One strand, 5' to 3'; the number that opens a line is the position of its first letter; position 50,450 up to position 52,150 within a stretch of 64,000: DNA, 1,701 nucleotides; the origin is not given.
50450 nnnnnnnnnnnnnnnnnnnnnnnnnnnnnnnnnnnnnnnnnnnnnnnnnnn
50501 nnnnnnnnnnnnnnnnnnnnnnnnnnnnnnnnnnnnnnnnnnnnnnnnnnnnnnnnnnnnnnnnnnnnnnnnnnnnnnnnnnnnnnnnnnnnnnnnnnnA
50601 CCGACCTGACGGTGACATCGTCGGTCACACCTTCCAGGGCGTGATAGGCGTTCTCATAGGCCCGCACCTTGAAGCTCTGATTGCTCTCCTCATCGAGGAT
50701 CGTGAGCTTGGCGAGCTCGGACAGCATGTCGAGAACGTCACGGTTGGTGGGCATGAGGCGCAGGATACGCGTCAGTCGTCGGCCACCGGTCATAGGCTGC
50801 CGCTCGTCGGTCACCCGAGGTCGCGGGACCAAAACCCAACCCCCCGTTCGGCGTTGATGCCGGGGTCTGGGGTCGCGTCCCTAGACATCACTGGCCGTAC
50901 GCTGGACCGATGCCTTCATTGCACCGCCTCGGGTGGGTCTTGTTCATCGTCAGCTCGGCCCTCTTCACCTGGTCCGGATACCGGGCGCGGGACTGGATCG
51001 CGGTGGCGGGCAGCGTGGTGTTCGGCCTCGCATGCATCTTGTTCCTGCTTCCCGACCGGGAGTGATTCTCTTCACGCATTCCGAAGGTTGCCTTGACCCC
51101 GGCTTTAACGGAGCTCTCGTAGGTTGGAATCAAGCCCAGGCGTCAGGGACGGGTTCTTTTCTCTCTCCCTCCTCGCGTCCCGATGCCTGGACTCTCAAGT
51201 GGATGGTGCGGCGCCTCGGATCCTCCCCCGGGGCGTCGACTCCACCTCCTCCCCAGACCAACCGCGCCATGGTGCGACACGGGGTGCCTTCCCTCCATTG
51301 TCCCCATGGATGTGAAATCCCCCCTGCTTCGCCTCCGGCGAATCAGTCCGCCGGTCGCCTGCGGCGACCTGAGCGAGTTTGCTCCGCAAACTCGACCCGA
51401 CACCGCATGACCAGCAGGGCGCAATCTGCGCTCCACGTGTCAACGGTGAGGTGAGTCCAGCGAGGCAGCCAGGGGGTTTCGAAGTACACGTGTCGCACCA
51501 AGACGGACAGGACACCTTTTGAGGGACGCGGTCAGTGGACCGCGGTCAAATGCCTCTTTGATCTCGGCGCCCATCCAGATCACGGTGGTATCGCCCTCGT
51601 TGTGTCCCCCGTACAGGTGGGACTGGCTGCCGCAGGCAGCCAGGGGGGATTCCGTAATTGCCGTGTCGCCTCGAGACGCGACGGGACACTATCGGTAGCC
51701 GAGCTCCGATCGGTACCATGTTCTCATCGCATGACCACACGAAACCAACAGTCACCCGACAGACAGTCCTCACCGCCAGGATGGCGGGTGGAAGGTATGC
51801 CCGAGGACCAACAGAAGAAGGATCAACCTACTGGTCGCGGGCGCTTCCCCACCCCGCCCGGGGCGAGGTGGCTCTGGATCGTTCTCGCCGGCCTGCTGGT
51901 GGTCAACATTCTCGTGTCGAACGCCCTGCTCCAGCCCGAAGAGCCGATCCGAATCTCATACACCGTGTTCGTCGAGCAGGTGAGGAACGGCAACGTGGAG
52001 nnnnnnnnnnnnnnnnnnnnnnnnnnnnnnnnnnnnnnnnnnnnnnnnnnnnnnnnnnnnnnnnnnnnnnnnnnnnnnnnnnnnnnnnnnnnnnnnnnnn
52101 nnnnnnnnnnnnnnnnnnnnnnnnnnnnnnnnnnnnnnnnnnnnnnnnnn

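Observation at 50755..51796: A ~1-kb non-coding leader upstream of the second ftsH containing two copies of a ~55-nt element and strong hairpins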

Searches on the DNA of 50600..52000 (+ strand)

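Call 4: search_rna_families(source=window, start=50600, end=52000, threshold=evalue, max_evalue=10, show_alignments=3)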
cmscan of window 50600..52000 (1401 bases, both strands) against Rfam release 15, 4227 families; matches with E-value up to 10: 6.
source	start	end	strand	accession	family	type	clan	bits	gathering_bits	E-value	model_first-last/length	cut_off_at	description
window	51173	51252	+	RF02833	Scr3202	Gene; sRNA;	-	23.3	52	1.1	1-95/95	no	Streptomyces RNA 3202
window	51349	51430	-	RF03176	MIR7729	Gene; miRNA;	-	20.6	92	0.18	1-86/86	no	MIR7729 microRNA precursor family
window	51157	51244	+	RF02791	CcsR1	Gene; sRNA;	-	18.2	65.3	0.16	1-83/83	no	Conserved CCUCCUCCC motif stress-induced RNA 1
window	51782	51859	-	RF03774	mir-2110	Gene; miRNA;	-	16.7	90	9.3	1-75/75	no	mir-2110 microRNA precursor family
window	51856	51987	+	RF02175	SMAD5-AS1_3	Gene; lncRNA;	-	14.5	60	2.1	1-125/125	no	SMAD5 antisense RNA 1 conserved region 3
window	51758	51823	-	RF02175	SMAD5-AS1_3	Gene; lncRNA;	-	12.7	60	6.1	1-125/125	no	SMAD5 antisense RNA 1 conserved region 3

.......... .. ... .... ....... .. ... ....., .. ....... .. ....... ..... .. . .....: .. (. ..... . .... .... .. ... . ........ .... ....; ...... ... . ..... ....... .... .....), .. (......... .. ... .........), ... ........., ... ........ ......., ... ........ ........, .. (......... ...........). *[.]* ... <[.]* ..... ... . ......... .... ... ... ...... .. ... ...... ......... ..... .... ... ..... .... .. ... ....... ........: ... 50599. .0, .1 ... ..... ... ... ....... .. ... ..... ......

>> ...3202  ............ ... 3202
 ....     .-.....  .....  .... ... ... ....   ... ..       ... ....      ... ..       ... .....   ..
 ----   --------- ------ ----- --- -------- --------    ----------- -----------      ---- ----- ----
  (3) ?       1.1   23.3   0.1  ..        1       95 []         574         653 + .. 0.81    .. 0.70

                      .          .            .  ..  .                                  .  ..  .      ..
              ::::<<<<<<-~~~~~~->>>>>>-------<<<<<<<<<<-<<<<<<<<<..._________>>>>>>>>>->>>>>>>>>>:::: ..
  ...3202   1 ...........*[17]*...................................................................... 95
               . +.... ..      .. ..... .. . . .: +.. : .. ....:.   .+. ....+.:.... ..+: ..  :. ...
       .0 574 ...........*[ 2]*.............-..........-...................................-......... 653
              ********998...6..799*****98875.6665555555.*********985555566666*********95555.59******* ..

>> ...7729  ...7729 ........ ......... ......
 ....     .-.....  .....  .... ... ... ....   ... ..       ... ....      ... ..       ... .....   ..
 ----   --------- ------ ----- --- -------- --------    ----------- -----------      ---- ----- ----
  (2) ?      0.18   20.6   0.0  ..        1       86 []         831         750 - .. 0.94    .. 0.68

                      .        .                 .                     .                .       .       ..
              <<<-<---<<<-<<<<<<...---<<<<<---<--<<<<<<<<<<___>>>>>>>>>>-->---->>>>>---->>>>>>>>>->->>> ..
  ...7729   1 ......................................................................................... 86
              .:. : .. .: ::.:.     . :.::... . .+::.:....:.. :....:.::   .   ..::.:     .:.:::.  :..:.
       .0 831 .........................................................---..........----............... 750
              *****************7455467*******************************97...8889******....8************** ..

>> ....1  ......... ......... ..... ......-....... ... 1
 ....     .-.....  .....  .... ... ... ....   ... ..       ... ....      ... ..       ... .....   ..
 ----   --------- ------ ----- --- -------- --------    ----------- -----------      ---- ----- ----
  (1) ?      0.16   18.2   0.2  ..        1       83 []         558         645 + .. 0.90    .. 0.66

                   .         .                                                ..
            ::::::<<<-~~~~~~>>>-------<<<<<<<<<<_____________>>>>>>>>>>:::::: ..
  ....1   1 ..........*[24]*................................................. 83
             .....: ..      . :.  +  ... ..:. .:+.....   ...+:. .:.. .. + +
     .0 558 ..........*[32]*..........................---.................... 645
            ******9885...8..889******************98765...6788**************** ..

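Call 31: search_dna_similar(query=window:51254-51700:+, collection=plasmids, mode=distant, max_evalue=0.01, max_rows=15)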
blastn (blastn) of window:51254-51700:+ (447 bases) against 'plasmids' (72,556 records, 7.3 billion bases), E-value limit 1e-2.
No match.

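Call 32: search_dna_similar(query=window:51254-51700:+, collection=phages, mode=distant, max_evalue=0.01, max_rows=15)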
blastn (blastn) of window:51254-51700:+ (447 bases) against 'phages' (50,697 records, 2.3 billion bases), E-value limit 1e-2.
No match.

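Call 83: build_rna_model(alignment_id=A8, structure=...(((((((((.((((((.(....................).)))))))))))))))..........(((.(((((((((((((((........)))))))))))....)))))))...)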
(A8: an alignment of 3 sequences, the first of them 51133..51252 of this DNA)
Model R1 built from alignment A8 (3 sequences, 120 columns); structure: as given.
model positions 120; base pairs 34; branch points 1; effective number of sequences 0.69; information 0.589 bits per position. Calibrated on 0.2 Mb of random sequence (short: E-values are rough).
structure used (alignment columns):
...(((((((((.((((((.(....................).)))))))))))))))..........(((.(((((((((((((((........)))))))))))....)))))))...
